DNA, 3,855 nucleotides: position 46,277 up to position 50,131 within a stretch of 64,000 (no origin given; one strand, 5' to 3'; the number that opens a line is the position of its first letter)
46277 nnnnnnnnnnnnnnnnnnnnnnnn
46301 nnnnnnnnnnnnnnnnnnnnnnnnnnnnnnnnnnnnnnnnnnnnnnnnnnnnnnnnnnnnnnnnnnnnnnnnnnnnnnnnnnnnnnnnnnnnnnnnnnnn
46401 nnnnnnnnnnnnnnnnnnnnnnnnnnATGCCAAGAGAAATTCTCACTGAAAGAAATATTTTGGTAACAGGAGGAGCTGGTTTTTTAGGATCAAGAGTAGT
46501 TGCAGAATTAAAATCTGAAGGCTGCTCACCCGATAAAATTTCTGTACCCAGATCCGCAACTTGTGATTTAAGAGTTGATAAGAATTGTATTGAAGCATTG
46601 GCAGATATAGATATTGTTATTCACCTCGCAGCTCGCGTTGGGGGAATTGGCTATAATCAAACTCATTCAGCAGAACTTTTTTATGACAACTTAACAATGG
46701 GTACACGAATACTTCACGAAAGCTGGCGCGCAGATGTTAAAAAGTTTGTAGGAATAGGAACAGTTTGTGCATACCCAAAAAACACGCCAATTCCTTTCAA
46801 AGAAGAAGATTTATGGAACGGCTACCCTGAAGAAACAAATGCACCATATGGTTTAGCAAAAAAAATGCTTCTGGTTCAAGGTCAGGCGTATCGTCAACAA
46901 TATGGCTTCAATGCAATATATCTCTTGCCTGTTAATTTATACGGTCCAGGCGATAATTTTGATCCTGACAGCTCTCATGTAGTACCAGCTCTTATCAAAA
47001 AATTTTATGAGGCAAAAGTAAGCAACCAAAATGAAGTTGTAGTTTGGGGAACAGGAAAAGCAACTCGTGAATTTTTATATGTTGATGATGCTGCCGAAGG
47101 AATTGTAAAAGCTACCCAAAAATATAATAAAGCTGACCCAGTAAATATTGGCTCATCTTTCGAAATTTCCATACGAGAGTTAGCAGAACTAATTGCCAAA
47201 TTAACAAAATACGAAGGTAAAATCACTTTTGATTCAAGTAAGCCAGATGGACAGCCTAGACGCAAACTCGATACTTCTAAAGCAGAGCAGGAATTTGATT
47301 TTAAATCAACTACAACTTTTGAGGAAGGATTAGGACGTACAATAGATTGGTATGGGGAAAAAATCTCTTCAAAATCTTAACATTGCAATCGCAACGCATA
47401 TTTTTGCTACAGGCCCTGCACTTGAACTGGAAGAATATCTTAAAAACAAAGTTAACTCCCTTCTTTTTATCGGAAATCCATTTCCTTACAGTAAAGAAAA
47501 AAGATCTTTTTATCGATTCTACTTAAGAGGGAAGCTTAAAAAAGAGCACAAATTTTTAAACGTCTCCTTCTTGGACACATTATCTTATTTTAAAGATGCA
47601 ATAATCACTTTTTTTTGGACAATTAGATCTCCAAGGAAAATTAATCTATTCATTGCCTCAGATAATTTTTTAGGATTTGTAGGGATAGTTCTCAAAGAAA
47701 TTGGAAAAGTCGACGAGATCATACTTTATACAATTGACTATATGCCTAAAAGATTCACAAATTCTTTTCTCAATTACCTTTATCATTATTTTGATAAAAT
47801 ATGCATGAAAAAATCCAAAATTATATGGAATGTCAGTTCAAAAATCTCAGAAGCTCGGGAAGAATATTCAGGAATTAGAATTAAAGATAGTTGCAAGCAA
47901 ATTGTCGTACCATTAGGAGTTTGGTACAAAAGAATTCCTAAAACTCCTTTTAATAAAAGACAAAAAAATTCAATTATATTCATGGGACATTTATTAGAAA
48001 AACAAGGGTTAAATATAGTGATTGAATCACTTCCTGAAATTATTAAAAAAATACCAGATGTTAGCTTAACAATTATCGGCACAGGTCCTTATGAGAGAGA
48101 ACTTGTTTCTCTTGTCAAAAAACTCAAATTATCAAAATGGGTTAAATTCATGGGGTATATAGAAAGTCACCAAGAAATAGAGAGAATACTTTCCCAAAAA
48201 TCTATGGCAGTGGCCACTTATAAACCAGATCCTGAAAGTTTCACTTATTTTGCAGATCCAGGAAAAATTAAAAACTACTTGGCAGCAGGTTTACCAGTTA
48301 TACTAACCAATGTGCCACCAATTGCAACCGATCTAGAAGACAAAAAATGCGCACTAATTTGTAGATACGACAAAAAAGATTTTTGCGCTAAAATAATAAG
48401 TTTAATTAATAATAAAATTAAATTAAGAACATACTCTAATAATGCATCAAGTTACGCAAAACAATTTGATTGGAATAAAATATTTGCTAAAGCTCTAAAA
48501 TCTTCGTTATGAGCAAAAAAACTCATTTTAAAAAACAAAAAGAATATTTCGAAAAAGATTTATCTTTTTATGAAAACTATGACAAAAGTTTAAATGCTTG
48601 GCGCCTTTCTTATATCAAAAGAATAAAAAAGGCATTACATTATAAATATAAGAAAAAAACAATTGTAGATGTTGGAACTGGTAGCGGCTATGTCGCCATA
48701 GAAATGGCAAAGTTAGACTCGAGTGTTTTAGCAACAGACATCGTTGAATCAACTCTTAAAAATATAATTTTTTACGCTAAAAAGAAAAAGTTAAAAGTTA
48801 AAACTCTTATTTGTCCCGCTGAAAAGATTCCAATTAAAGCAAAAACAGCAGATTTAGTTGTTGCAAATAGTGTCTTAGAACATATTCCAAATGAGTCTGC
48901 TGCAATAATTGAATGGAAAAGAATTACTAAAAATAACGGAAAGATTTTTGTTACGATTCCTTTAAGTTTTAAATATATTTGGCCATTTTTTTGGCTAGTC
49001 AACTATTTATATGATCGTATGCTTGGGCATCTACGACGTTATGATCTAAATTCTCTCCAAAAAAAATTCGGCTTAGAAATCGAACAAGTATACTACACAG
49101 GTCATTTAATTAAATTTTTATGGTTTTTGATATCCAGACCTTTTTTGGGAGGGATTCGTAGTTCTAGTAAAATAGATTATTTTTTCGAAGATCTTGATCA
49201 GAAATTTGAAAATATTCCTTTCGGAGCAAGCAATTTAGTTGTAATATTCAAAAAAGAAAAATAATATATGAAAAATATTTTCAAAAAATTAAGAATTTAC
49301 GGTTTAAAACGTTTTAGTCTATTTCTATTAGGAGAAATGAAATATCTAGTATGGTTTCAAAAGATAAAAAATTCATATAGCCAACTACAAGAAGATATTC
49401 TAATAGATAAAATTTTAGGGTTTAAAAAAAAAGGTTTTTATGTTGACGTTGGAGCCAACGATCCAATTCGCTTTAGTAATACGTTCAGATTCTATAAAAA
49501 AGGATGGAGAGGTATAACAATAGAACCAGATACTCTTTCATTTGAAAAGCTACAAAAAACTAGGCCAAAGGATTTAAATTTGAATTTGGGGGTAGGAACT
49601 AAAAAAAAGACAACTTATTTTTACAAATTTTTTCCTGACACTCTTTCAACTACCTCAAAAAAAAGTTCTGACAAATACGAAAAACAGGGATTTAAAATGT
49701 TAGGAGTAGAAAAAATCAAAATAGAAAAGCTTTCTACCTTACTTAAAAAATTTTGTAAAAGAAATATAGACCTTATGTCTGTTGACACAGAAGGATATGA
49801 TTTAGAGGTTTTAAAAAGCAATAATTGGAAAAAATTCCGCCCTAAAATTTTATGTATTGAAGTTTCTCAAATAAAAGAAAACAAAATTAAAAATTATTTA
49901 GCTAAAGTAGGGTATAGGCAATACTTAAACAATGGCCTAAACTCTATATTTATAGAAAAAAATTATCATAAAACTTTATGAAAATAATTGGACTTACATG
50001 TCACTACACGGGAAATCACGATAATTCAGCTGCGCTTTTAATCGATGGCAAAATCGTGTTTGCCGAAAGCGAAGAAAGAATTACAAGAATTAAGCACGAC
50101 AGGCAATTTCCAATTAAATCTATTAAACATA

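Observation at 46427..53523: Glycan-decoration cassette: fcl, GT4, class I methyltransferase, FkbM methyltransferase and two tandem NodU/CmcH carbamoyltransferases.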

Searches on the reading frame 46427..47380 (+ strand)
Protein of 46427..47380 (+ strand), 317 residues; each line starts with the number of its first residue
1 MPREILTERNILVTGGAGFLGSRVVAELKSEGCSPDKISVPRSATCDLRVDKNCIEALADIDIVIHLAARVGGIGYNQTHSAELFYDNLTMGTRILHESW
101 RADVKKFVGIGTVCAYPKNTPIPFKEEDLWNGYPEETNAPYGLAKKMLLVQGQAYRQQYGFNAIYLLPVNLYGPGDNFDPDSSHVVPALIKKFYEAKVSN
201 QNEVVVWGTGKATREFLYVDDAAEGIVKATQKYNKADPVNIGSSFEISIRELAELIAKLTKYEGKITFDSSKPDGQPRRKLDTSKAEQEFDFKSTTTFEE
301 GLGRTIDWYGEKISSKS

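Call 3: search_protein_families(library=pfam, proteins=[window:46427-47380:+])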
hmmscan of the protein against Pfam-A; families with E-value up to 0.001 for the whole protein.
window:46427-47380:+ (317 aa): 5 families
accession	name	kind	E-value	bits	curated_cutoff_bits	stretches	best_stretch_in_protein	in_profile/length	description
PF01370.27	Epimerase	-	1.1e-55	189.2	20.9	1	11-242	1-240/240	NAD dependent epimerase/dehydratase family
PF16363.11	GDP_Man_Dehyd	-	1.9e-25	90.5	27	1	46-303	59-330/332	GDP-mannose 4,6 dehydratase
PF01073.25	3Beta_HSD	-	1.5e-08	34.5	22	1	12-235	1-234/280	3-beta hydroxysteroid dehydrogenase/isomerase family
PF02719.21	Polysacc_synt_2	-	1.6e-05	24.7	20.2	0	44-112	59-128/293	Polysaccharide biosynthesis protein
PF04321.23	RmlD_sub_bind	-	0.00071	19.2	27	0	10-69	2-60/287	RmlD substrate binding domain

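Call 4: search_protein_families(library=ncbifam, proteins=[window:46427-47380:+])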
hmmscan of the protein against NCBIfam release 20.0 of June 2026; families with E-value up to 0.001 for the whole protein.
window:46427-47380:+ (317 aa): 19 families
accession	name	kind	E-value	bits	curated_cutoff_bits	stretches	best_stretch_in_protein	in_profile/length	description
NF047922.1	GDPFucSynFcl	equivalog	9.2e-87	291.3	500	1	8-313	2-305/308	GDP-L-fucose synthase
TIGR01181.1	dTDP_gluc_dehyt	equivalog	4.5e-27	95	365.1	1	53-312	67-314/321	dTDP-glucose 4,6-dehydratase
TIGR04180.1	EDH_00030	hypoth_equivalog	5.8e-24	84.7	475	1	45-272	55-268/297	NAD-dependent 4,6-dehydratase LegB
TIGR01179.1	galE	equivalog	1.2e-20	73.6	262.3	1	59-309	69-325/332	UDP-glucose 4-epimerase GalE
NF007490.0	PRK10084.1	subfamily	3.1e-18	65.9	649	1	138-310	164-335/361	dTDP-glucose 4,6-dehydratase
TIGR02197.1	heptose_epim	equivalog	2.1e-13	50.1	274.6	1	11-310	1-314/316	ADP-glyceromanno-heptose 6-epimerase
NF007582.0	PRK10217.1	equivalog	2.7e-13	49.8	698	1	139-309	158-331/355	dTDP-glucose 4,6-dehydratase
NF007956.0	PRK10675.1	subfamily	6.4e-12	45.3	394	1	56-310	67-330/338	UDP-glucose 4-epimerase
NF042422.1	oxyalk_red_OleD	equivalog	7e-11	42.1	580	1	10-249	2-233/329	2-alkyl-3-oxoalkanoate reductase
TIGR03466.1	HpnA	hypoth_equivalog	1.6e-09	37.1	367.65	1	11-117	3-118/327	hopanoid-associated sugar epimerase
NF011728.1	PRK15181.1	equivalog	3.3e-09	36.2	760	1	46-314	76-342/348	Vi polysaccharide biosynthesis UDP-N-acetylglucosaminuronic acid C-4 epimerase TviC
TIGR02622.1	CDP_4_6_dhtase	equivalog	9.4e-09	34.8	278.45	1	60-314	77-335/352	CDP-glucose 4,6-dehydratase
NF042423.1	oxyalk_red_Shew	equivalog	4.8e-07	29.1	580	1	9-251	9-242/331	2-alkyl-3-oxoalkanoate reductase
NF052578.1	StrlDmthSdmBMthl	equivalog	8e-07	29.1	600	1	23-179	28-176/328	sterol demethylase protein SdmB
NF008872.0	PRK11908.1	equivalog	9.4e-06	24.9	294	1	139-261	147-272/349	bifunctional UDP-4-keto-pentose/UDP-xylose synthase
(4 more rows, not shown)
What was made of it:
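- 46427..47380 (+): Fcl-like GDP-4-keto-6-deoxyhexose 3,5-epimerase/4-reductase; a probable GDP-L-fucose synthase. NF047922, E 9e-87, 291 bits (below cut-off 500) (call 4).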

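Call 27: search_solved_structures(query=window:46427-47380:+, show_alignments=1)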
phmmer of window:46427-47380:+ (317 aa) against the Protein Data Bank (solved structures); distinct sequences matched with E-value up to 0.001: 96 (the best 60 are shown).
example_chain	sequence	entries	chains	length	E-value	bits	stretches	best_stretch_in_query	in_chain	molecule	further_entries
7ll6_A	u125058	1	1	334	3.3e-67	230.2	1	5-304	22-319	GDP-L-fucose synthase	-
8du0_A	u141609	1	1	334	4.3e-67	229.9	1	5-303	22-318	GDP-L-fucose synthase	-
1bsv_A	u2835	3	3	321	5.4e-60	206.6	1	8-311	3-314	PROTEIN (GDP-FUCOSE SYNTHETASE) | GDP-FUCOSE SYNTHETASE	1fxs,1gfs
1bws_A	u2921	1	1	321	1.4e-59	205.2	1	8-311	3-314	PROTEIN (GDP-4-KETO-6-DEOXY-D-MANNOSE EPIMERASE/REDUCTASE)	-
1e7q_A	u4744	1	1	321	4.1e-59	203.6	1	8-311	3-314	GDP-FUCOSE SYNTHETASE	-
1e6u_A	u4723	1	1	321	4.1e-59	203.6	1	8-311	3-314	GDP-FUCOSE SYNTHETASE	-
1e7s_A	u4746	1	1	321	6.9e-59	202.9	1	8-311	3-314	GDP-FUCOSE SYNTHETASE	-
1e7r_A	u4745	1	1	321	4.8e-58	200.2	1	8-311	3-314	GDP-FUCOSE SYNTHETASE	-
4b8z_A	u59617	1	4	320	4.3e-52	180.6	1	9-311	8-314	GDP-L-FUCOSE SYNTHASE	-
4b8w_A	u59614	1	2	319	4.4e-52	180.6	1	9-311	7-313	GDP-L-FUCOSE SYNTHASE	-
4e5y_A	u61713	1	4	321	4.8e-52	180.4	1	10-311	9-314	GDP-L-fucose synthase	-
4bkp_A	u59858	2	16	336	4.9e-52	180.4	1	9-311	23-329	GDP-L-FUCOSE SYNTHASE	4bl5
7anh_A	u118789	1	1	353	1.6e-45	159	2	9-202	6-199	GDP-L-fucose synthase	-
6aqy_A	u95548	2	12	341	7.3e-42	147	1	8-312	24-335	gdp-l-fucose synthetase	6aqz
8ewu_A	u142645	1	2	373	9.7e-42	146.6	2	9-202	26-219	GDP-L-fucose synthase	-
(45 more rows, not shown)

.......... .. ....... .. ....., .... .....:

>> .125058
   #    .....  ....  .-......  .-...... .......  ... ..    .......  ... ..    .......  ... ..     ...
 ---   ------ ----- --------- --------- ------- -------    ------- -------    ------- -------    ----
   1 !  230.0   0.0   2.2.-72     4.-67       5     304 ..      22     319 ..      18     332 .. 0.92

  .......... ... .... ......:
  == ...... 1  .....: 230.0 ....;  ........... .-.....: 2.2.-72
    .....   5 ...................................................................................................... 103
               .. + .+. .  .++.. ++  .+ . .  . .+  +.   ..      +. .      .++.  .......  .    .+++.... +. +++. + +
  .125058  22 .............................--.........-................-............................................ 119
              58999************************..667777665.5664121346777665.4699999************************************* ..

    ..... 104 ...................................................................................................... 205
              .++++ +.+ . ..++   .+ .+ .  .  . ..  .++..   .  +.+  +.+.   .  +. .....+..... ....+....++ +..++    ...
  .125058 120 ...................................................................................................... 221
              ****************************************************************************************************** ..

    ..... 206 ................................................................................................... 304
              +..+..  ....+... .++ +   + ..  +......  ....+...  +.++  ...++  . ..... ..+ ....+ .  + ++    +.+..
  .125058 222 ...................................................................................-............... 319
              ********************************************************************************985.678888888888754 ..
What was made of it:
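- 46427..47380 (+): The best solved relatives are all GDP-L-fucose synthases: 7ll6 at E 3e-67, 1bsv at E 5e-60 (call 27).
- On GDP-L-fucose synthase (Fcl/GMER, NF047922): All of the best PDB relatives are GDP-L-fucose synthases (call 27).
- All of the top PDB matches are GDP-L-fucose synthases (call 27).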

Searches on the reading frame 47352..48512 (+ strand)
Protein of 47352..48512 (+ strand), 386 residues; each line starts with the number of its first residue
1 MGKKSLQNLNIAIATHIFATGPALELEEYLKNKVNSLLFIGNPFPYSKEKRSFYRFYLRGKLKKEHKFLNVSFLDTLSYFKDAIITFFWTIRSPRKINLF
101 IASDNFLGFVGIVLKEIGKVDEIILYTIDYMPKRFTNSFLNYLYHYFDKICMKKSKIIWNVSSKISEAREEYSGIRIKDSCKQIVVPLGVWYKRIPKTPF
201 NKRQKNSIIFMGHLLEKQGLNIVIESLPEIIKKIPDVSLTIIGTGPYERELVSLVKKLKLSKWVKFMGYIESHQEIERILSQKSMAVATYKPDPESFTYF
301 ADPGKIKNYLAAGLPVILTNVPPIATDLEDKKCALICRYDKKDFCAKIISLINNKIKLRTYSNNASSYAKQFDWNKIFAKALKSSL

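Call 3: search_protein_families(library=pfam, proteins=[window:47352-48512:+])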
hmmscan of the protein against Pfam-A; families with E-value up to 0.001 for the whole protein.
window:47352-48512:+ (386 aa): 2 families
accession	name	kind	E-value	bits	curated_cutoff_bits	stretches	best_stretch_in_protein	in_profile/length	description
PF00534.26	Glycos_transf_1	-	8.6e-21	74.7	26.4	1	201-365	11-169/172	Glycosyl transferases group 1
PF13692.12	Glyco_trans_1_4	-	7.5e-20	72.1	27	1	206-354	2-142/142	Glycosyl transferases group 1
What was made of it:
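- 47352..48512 (+): GT4 glycosyltransferase, overlapping the Fcl-like gene by 29 bp. The Fcl-GT4 pair is conserved. Pfam Glycos_transf_1, E 9e-21 (call 3).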

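Call 4: search_protein_families(library=ncbifam, proteins=[window:47352-48512:+])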
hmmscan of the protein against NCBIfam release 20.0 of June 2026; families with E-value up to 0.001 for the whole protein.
window:47352-48512:+ (386 aa): 21 families
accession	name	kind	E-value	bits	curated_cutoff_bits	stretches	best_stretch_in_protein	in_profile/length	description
NF047880.1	glyco_SdgA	exception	1.5e-17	63.3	800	1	182-380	292-482/488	serine-aspartate repeat adhesin O-glycosyltransferase SdgA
NF038295.1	EPS_HpsP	equivalog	3e-12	46.3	550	1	176-382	171-381/388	hormogonium polysaccharide biosynthesis glycosyltransferase HpsP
TIGR04063.1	stp3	hypoth_equivalog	2.9e-11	42.9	442.05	1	204-376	212-383/397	TIGR04063 family PEP-CTERM/XrtA system glycosyltransferase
NF046085.1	XrtY_assoc_Gly1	equivalog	8.1e-11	41.4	400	1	201-377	205-373/387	XrtY-associated glycosyltransferase XYAG1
NF041010.1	glycosy_Agl16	equivalog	1.2e-10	40.9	575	1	150-381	129-344/352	glycosylation protein Agl16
TIGR04005.1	wcaL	equivalog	3.6e-09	36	537.6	1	97-328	119-343/406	colanic acid biosynthesis glycosyltransferase WcaL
TIGR03999.1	thiol_BshA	equivalog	1.2e-08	34.3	273.7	1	206-379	200-364/375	N-acetyl-alpha-D-glucosaminyl L-malate synthase BshA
NF007640.0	PRK10307.1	subfamily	2.3e-08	33.4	276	1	205-371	229-389/411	WcaI family glycosyltransferase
NF041876.1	EPS_EpsE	equivalog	5.6e-08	32.4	400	1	184-366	189-373/389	exopolysaccharide biosynthesis GT4 family glycosyltransferase EpsE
NF038255.1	exopoly_VpsD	equivalog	1.6e-07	30.6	300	1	181-379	179-370/381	VpsD family glycosyltransferase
NF047676.1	TeichurnBiosyTuaH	equivalog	2.4e-07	30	550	1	227-383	232-382/384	teichuronic acid biosynthesis protein TuaH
TIGR03449.1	mycothiol_MshA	equivalog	1.5e-06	27.4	462.5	1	205-380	220-395/406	D-inositol-3-phosphate glycosyltransferase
TIGR04157.1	glyco_rSAM_CFB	subfamily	2.7e-06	26.6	400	1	204-273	226-292/406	TIGR04157 family glycosyltransferase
NF050063.1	ProtGlycPglJ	equivalog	4.4e-06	26.1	500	1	205-383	194-361/363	N-acetylgalactosamine-N,N'-diacetylbacillosaminyl-diphospho-undecaprenol 4-alpha-N-acetylgalactosaminyltransferase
NF049988.1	MGlcDAGSynMgs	equivalog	1.7e-05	24.4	400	1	212-375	220-374/398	alpha-monoglucosyldiacylglycerol synthase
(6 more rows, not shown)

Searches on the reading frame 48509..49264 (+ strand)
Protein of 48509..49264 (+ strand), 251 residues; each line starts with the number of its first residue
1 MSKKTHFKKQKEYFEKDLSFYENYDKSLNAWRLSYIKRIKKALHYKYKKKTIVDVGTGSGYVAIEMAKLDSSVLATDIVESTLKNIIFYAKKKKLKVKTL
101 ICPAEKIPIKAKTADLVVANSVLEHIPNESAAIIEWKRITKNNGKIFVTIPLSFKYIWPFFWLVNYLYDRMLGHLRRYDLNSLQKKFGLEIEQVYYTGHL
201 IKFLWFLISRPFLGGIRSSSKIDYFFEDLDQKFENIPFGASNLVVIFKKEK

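Call 3: search_protein_families(library=pfam, proteins=[window:48509-49264:+])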
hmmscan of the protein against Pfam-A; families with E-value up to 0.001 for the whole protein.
window:48509-49264:+ (251 aa): 11 families
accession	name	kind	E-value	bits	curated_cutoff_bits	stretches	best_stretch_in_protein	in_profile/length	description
PF08241.18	Methyltransf_11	-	2.8e-16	60.4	21.2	1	53-148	1-95/95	Methyltransferase domain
PF13649.12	Methyltransf_25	-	5.7e-13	49.8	27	1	52-144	1-97/97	Methyltransferase domain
PF13847.12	Methyltransf_31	-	9.5e-13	48.5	27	1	48-149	3-110/145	Methyltransferase domain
PF13489.12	Methyltransf_23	-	3.9e-12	46.6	27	1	35-193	9-163/164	Methyltransferase domain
PF08242.18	Methyltransf_12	-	4.9e-09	37.2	30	1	53-146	1-98/98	Methyltransferase domain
PF06325.19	PrmA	-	2.7e-07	30.8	22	1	46-127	159-240/296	Ribosomal protein L11 methyltransferase (PrmA)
PF01209.24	Ubie_methyltran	-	5.2e-05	23.2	20.1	1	37-148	36-151/233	ubiE/COQ5 methyltransferase family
PF05148.21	Methyltransf_8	-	0.00012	22.5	27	1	7-148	34-156/219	Hypothetical methyltransferase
PF03686.19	UPF0146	-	0.00012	22.4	26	0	41-149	7-126/129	Uncharacterised protein family (UPF0146)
PF02527.21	GidB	-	0.00032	20.5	27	1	41-122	41-124/184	rRNA small subunit methyltransferase G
PF10294.15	Methyltransf_16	-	0.00033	20.9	21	1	35-123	31-130/174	Lysine methyltransferase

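Call 4: search_protein_families(library=ncbifam, proteins=[window:48509-49264:+])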
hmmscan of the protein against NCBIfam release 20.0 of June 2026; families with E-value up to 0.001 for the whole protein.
window:48509-49264:+ (251 aa): 41 families (the best 25 are shown)
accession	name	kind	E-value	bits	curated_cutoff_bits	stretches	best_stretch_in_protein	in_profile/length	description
TIGR01983.1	UbiG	equivalog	3.4e-17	62.5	102.95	1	27-149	24-152/228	bifunctional 2-polyprenyl-6-hydroxyphenol methylase/3-demethylubiquinol 3-O-methyltransferase UbiG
NF041255.1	mycofact_MftM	equivalog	1.9e-14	53.6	200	1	35-151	126-242/289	mycofactocin oligosaccharide methyltransferase MftM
TIGR02072.1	BioC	equivalog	1.5e-10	41.3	184.95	1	21-150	9-134/244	malonyl-ACP O-methyltransferase BioC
TIGR01934.1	MenG_MenH_UbiE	subfamily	8.3e-10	38.3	158.35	1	29-148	25-141/223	ubiquinone/menaquinone biosynthesis methyltransferase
NF043040.1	corrin_prot_MT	hypoth_equivalog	2.8e-09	36.7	180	1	22-148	13-147/216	corrinoid protein-associated methyltransferase CpaM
NF045667.1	MTase_DVU1556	equivalog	6e-08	32.4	155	1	48-149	22-120/213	DVU_1556 family methyltransferase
NF041537.1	ArsM_AhpD_UU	exception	9.3e-08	31.2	510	1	50-148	78-180/345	arsenite methyltransferase/AhpD domain selenoprotein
NF052510.1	methyltran_MpqE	exception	3.4e-07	29.9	335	1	37-147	35-150/234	methyl-plastoquinone biosynthesis methyltransferase MpqE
NF001241.0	PRK00216.1-2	equivalog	6.8e-07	29.1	327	1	37-149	41-148/231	demethylmenaquinone methyltransferase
TIGR03534.1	RF_mod_PrmC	equivalog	7.1e-07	28.9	199.1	1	40-120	78-163/253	peptide chain release factor N(5)-glutamine methyltransferase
NF004452.0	PRK05785.1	equivalog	7.1e-07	28.9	207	1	30-143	36-140/228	hypothetical protein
NF001242.0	PRK00216.1-3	equivalog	1.1e-06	28.3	351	1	30-148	55-175/258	bifunctional demethylmenaquinone methyltransferase/2-methoxy-6-polyprenyl-1,4-benzoquinol methylase UbiE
NF001786.0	PRK00517.2-4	equivalog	1.5e-06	27.5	327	1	44-122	139-215/277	50S ribosomal protein L11 methyltransferase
NF041536.1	ArsM_DUF2284_UU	exception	1.6e-06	26.8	575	1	50-149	78-181/459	arsenite methyltransferase/DUF2284 domain selenoprotein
TIGR00406.1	prmA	equivalog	2.7e-06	27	183.15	1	47-129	158-241/288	50S ribosomal protein L11 methyltransferase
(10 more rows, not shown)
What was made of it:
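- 48509..49264 (+): Class I SAM-dependent methyltransferase (Methyltransf_11). A variable decoration gene. Weak NCBIfam hits to UbiG and to the mycofactocin oligosaccharide methyltransferase MftM, both below cut-off (calls 3, 4).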

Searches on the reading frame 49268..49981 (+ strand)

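Call 3: search_protein_families(library=pfam, proteins=[window:49268-49981:+])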
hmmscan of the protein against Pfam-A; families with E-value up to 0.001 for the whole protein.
window:49268-49981:+ (237 aa): 1 family
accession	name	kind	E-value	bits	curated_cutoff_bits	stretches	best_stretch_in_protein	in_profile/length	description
PF05050.19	Methyltransf_21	-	7.3e-21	75.5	22.7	1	60-217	1-172/173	Methyltransferase FkbM domain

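Call 4: search_protein_families(library=ncbifam, proteins=[window:49268-49981:+])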
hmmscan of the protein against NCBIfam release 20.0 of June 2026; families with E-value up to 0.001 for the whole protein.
window:49268-49981:+ (237 aa): 1 family
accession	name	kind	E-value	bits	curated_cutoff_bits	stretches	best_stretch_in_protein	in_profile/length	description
TIGR01444.1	fkbM_fam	subfamily_domain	2.3e-12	47.6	37.7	1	58-195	2-139/143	FkbM family methyltransferase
